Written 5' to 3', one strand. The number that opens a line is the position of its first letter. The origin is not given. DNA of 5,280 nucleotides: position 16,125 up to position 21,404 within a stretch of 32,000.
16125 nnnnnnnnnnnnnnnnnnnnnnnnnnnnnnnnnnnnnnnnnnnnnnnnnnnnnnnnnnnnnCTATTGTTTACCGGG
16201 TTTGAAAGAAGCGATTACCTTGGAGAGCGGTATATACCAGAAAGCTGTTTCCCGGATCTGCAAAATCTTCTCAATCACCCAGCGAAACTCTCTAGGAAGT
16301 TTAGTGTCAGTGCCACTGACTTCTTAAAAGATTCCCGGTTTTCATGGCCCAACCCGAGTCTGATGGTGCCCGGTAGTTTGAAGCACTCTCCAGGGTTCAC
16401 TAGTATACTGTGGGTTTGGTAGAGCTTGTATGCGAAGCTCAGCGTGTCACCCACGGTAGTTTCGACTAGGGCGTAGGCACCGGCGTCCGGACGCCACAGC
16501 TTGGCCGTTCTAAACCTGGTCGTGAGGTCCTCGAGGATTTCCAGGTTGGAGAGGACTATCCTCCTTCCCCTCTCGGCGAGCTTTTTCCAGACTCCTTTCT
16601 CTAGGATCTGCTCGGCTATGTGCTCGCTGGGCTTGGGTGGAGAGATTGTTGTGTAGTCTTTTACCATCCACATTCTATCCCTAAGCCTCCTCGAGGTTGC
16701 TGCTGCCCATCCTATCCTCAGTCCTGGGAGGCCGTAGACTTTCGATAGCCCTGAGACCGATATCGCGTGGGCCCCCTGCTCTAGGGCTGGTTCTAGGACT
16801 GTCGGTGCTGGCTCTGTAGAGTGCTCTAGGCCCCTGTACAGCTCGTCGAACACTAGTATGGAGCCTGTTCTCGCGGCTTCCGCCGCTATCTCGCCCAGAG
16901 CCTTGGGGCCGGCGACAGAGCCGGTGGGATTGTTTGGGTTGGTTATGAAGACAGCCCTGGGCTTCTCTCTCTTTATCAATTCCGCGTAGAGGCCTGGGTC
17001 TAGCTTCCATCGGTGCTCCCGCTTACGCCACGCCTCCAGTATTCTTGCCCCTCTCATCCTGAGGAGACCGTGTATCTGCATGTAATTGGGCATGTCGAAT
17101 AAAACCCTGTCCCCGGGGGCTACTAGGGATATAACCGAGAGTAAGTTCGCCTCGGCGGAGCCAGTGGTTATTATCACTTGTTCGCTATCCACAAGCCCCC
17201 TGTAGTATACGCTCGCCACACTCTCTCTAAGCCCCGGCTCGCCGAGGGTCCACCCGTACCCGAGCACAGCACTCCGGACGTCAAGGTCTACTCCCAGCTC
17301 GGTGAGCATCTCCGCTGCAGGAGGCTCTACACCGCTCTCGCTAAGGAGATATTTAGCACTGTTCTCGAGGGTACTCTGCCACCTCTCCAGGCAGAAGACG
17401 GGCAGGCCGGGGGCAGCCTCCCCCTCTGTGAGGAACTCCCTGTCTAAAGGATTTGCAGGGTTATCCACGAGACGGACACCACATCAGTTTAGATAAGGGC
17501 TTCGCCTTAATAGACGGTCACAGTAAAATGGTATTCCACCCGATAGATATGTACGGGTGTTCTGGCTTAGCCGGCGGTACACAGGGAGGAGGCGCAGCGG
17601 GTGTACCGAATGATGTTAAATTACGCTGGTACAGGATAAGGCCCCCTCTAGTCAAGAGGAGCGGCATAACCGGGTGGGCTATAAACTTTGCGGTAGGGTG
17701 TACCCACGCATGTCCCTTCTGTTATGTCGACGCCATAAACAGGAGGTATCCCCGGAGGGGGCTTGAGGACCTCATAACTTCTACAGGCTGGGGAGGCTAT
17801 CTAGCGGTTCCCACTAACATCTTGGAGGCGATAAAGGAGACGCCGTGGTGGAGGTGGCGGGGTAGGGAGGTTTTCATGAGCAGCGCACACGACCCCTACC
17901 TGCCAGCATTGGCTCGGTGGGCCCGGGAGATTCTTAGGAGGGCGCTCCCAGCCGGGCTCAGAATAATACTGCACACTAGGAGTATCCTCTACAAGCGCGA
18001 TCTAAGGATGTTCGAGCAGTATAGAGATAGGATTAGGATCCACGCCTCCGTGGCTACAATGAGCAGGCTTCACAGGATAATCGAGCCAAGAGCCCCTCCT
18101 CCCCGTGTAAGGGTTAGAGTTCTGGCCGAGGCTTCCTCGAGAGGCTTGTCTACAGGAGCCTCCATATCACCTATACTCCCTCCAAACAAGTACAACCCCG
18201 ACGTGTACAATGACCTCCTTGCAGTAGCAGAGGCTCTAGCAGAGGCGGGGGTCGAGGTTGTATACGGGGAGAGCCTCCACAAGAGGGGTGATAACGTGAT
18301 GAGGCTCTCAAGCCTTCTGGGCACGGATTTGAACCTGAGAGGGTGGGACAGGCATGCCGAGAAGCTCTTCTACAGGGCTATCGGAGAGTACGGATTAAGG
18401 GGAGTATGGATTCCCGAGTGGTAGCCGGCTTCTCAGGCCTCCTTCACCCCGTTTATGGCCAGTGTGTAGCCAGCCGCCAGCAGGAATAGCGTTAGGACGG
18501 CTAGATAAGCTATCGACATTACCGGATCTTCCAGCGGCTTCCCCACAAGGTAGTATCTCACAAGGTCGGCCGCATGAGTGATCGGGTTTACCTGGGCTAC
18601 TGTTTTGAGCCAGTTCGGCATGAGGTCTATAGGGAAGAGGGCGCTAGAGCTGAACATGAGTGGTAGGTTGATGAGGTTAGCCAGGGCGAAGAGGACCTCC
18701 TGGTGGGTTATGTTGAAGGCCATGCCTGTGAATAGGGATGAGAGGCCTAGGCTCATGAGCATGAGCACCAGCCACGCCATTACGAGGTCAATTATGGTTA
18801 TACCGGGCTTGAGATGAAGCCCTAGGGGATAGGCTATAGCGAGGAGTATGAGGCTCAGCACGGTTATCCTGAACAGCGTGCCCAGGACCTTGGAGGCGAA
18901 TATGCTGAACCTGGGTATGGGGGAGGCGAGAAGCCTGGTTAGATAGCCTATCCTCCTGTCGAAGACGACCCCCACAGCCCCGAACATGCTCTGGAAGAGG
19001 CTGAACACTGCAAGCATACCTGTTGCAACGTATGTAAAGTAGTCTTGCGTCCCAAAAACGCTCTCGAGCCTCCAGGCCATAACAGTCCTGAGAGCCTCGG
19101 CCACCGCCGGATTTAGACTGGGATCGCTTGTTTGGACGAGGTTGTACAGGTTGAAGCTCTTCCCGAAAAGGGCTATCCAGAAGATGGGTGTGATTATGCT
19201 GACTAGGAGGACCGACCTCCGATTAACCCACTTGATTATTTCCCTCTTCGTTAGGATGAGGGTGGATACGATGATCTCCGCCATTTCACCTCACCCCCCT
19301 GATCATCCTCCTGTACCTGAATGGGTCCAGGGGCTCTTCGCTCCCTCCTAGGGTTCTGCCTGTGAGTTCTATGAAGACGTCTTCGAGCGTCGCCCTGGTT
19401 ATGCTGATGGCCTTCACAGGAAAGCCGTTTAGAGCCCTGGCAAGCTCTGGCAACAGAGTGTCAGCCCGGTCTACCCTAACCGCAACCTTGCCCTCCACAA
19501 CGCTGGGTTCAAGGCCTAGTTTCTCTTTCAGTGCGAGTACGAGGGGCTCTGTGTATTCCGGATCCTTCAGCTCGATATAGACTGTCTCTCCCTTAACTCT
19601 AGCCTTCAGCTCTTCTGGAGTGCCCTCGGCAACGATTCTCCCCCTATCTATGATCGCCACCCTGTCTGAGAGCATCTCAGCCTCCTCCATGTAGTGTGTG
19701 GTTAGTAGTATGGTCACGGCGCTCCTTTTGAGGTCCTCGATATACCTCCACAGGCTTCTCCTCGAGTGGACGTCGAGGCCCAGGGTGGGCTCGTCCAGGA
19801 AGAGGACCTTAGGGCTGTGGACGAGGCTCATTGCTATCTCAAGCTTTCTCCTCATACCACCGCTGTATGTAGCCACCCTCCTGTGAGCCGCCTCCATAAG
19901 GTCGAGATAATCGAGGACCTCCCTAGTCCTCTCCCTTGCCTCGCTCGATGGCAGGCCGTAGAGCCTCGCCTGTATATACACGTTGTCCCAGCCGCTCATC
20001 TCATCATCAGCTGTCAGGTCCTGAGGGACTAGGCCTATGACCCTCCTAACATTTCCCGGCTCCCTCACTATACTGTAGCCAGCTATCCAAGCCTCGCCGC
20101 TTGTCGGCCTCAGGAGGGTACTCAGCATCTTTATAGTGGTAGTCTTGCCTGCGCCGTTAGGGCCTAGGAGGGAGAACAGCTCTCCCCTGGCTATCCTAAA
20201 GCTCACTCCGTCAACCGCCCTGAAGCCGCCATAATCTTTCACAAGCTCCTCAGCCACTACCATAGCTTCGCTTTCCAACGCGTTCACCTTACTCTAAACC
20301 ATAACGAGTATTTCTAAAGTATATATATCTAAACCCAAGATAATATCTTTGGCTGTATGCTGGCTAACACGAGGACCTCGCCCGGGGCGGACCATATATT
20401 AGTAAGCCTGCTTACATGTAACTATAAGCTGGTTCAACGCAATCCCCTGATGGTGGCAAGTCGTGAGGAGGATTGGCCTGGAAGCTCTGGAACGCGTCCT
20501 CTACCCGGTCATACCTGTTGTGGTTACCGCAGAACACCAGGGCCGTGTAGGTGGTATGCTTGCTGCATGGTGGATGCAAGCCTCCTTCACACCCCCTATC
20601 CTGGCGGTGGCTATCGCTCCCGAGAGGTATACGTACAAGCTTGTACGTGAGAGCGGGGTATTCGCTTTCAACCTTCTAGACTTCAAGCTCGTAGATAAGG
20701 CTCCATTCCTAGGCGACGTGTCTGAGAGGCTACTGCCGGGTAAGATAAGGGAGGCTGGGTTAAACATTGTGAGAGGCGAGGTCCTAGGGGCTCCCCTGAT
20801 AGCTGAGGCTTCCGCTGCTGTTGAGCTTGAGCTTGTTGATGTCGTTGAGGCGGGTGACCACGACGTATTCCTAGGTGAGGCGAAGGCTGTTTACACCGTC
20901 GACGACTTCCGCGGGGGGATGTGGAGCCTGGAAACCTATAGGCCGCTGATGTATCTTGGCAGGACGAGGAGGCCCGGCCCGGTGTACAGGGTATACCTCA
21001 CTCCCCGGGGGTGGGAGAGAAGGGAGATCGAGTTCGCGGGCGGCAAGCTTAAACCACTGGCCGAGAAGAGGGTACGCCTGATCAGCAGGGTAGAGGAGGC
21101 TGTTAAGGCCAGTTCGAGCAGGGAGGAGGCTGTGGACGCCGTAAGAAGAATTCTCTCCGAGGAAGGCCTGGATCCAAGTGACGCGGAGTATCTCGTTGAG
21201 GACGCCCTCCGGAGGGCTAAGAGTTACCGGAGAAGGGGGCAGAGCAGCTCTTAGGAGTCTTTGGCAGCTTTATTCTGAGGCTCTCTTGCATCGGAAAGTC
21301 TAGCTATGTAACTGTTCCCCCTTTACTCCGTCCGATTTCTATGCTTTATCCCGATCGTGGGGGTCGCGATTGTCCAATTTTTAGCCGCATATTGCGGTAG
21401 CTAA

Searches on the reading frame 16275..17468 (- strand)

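Call 62: search_protein_families(library=pfam, proteins=[window:16275-17468:-], max_evalue=0.0001)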
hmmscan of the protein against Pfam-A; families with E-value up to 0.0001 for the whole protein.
window:16275-17468:- (397 aa): 1 family
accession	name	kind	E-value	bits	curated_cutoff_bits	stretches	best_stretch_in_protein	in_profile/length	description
PF00155.27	Aminotran_1_2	-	6.8e-40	137.8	19.7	1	66-377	33-351/361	Aminotransferase class I and II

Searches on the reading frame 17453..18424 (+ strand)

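Call 62: search_protein_families(library=pfam, proteins=[window:17453-18424:+], max_evalue=0.0001)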
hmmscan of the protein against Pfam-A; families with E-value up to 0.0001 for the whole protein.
window:17453-18424:+ (323 aa): 1 family
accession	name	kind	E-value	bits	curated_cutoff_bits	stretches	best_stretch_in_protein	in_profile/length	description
PF04055.27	Radical_SAM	-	1.7e-16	61.3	29.5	1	77-243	1-152/166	Radical SAM superfamily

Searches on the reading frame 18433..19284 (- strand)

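Call 62: search_protein_families(library=pfam, proteins=[window:18433-19284:-], max_evalue=0.0001)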
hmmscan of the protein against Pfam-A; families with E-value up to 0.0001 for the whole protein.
window:18433-19284:- (283 aa): 2 families
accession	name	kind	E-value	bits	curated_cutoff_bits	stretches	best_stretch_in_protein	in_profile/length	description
PF01061.29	ABC2_membrane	-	1.2e-29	103.8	26.9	1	8-245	3-209/211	ABC-2 type transporter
PF12698.13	ABC2_membrane_3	-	3.6e-19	69.5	31.6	1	77-272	154-345/347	ABC-2 family transporter protein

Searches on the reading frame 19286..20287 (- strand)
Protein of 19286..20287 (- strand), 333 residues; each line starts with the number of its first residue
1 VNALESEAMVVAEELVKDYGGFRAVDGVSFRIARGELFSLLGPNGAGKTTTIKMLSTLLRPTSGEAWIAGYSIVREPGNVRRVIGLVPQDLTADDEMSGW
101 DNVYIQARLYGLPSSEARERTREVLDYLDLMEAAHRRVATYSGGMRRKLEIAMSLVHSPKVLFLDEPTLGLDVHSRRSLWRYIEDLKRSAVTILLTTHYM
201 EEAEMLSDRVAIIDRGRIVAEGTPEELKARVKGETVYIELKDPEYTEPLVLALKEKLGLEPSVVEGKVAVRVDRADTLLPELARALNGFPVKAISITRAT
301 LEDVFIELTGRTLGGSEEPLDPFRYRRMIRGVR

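Call 62: search_protein_families(library=pfam, proteins=[window:19286-20287:-], max_evalue=0.0001)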
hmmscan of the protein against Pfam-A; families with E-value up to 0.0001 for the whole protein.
window:19286-20287:- (333 aa): 3 families
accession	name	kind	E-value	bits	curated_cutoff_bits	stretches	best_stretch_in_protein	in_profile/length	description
PF00005.33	ABC_tran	-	8.4e-32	111.1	25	1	26-168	2-136/137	ABC transporter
PF13304.12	AAA_21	-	2e-12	48.2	27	1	140-198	237-298/304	AAA domain, putative AbiEii toxin, Type IV TA system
PF13732.12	DrrA1-3_C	-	1.6e-08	35.5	27.4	1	222-308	1-80/81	ATP-binding protein DrrA1-3-like, C-terminal domain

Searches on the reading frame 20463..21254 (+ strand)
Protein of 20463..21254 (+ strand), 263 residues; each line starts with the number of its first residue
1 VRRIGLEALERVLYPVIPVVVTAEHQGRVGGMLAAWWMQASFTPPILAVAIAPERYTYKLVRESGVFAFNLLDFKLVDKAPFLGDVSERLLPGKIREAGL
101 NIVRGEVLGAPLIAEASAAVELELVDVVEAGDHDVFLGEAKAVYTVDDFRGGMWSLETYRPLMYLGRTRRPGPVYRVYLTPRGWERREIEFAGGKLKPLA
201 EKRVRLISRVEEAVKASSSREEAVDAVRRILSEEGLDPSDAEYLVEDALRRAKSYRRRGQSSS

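Call 63: search_protein_families(library=pfam, proteins=[window:20463-21254:+], max_evalue=0.0001)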
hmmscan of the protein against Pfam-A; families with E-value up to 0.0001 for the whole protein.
window:20463-21254:+ (263 aa): 1 family
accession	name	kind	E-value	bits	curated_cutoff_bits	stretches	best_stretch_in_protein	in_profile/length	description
PF01613.24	Flavin_Reduct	-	2.3e-26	93.2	27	1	18-170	8-150/153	Flavin reductase like domain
